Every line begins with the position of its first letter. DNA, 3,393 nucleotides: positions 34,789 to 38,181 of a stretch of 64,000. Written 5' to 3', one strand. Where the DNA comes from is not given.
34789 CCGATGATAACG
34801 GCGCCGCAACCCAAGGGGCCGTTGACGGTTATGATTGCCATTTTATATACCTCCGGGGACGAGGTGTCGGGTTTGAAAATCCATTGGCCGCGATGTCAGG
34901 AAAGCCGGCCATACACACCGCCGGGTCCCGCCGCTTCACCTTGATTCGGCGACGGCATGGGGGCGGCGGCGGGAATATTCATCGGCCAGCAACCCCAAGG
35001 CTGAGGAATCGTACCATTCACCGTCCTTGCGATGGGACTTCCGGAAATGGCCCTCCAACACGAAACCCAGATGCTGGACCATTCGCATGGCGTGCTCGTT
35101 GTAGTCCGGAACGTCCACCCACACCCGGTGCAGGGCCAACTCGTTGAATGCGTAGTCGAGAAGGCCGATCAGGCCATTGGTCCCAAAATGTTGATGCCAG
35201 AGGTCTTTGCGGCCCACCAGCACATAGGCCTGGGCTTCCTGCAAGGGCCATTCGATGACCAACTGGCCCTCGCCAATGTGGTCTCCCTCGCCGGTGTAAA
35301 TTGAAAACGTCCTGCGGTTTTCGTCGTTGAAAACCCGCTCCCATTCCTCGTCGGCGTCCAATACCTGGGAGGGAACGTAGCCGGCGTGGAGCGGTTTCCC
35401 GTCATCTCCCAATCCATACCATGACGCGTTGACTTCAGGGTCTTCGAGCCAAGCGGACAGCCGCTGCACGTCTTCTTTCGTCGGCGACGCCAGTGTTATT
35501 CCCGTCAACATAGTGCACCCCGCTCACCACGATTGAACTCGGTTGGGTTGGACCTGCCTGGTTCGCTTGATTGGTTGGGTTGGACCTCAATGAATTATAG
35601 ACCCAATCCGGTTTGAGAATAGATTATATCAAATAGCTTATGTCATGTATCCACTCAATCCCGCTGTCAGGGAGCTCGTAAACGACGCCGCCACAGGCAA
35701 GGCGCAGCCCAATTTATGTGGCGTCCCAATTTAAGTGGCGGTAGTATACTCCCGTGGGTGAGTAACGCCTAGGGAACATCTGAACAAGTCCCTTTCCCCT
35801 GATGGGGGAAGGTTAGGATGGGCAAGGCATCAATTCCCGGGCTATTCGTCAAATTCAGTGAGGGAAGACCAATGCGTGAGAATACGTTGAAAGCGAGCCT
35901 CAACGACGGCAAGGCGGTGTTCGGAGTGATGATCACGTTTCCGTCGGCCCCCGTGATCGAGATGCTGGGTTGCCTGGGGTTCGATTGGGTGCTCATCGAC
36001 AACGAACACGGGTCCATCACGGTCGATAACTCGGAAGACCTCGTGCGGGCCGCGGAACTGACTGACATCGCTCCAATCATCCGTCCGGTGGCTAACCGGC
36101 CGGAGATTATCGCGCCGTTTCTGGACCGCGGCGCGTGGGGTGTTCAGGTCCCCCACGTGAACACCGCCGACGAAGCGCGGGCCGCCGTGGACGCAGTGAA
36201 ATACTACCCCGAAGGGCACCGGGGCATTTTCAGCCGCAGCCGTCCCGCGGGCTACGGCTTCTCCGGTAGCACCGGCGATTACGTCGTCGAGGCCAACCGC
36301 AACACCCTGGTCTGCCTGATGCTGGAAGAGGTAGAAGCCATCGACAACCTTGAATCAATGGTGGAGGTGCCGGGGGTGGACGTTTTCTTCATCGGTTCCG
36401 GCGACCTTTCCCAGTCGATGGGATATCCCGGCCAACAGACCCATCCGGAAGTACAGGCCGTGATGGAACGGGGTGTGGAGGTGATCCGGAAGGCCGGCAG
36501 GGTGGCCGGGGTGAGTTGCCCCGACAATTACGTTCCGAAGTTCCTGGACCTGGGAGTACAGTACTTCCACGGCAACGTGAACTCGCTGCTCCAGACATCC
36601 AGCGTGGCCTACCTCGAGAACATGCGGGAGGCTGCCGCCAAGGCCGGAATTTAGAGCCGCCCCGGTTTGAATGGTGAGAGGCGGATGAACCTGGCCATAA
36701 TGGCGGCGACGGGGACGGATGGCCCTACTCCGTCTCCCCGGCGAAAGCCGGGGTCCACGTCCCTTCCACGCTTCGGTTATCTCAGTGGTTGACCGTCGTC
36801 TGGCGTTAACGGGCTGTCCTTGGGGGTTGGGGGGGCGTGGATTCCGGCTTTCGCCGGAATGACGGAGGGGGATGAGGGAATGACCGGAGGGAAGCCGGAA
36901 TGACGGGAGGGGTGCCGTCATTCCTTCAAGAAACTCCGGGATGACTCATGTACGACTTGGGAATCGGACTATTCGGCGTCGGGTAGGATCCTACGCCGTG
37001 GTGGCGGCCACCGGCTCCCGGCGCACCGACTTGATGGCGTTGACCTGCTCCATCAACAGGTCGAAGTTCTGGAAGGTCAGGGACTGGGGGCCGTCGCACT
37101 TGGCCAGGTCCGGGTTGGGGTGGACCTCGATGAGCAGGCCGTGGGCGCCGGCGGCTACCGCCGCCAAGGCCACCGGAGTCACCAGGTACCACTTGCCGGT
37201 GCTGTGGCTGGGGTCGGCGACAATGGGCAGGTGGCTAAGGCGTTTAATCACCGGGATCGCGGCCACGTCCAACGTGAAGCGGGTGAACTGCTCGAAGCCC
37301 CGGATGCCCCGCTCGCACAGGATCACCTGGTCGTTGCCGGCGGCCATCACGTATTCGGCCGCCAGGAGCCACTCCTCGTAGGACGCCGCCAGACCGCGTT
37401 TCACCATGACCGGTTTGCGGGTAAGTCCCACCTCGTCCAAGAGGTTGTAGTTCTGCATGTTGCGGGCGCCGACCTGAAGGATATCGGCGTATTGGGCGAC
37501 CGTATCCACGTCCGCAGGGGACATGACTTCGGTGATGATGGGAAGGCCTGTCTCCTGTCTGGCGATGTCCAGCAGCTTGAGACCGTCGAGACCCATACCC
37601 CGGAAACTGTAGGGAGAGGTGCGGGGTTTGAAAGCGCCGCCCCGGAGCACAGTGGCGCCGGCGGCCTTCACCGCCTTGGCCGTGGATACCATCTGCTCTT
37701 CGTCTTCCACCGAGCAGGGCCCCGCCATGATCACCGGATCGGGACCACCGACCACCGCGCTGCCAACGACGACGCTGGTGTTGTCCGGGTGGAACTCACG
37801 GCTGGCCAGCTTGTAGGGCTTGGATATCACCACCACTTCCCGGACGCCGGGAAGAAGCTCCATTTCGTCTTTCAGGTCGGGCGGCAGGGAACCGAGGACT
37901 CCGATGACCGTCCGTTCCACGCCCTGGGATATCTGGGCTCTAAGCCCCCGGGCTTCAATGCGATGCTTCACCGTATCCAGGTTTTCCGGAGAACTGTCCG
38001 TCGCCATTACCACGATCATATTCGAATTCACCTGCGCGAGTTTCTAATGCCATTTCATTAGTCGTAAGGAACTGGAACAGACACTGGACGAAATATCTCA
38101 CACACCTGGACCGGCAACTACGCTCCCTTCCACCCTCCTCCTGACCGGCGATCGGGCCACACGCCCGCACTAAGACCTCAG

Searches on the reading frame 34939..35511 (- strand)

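Call 49: search_protein_families(library=pfam, proteins=[window:34939-35511:-], max_evalue=0.01)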
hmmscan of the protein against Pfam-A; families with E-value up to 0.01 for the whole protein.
window:34939-35511:- (191 aa): 4 families
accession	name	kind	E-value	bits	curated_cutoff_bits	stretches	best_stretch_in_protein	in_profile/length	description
PF13302.13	Acetyltransf_3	-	7.6e-12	46.5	25.4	1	6-151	3-138/138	Acetyltransferase (GNAT) domain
PF13523.12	Acetyltransf_8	-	5.3e-09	36.3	27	1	12-156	3-143/145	Acetyltransferase (GNAT) domain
PF13420.13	Acetyltransf_4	-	7.5e-08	33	24.3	1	8-169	2-153/155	Acetyltransferase (GNAT) domain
PF00583.31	Acetyltransf_1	-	8.4e-07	29.7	20.7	1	54-150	24-116/116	Acetyltransferase (GNAT) family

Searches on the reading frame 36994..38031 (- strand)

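Call 50: search_protein_families(library=pfam, proteins=[window:36994-38031:-], max_evalue=0.0001)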
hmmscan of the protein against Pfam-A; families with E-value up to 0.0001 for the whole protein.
window:36994-38031:- (346 aa): 3 families
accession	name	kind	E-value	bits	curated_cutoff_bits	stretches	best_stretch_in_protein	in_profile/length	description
PF00793.26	DAHP_synth_1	-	2e-78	263.5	25.5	1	94-330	12-261/270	DAHP synthetase I family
PF18152.6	DAHP_snth_FXD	-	8.8e-17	61.1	27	1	5-71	1-67/67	DAHP synthase ferredoxin-like domain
PF03102.20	NeuB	-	9.1e-07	29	22.1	1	157-336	64-235/241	NeuB family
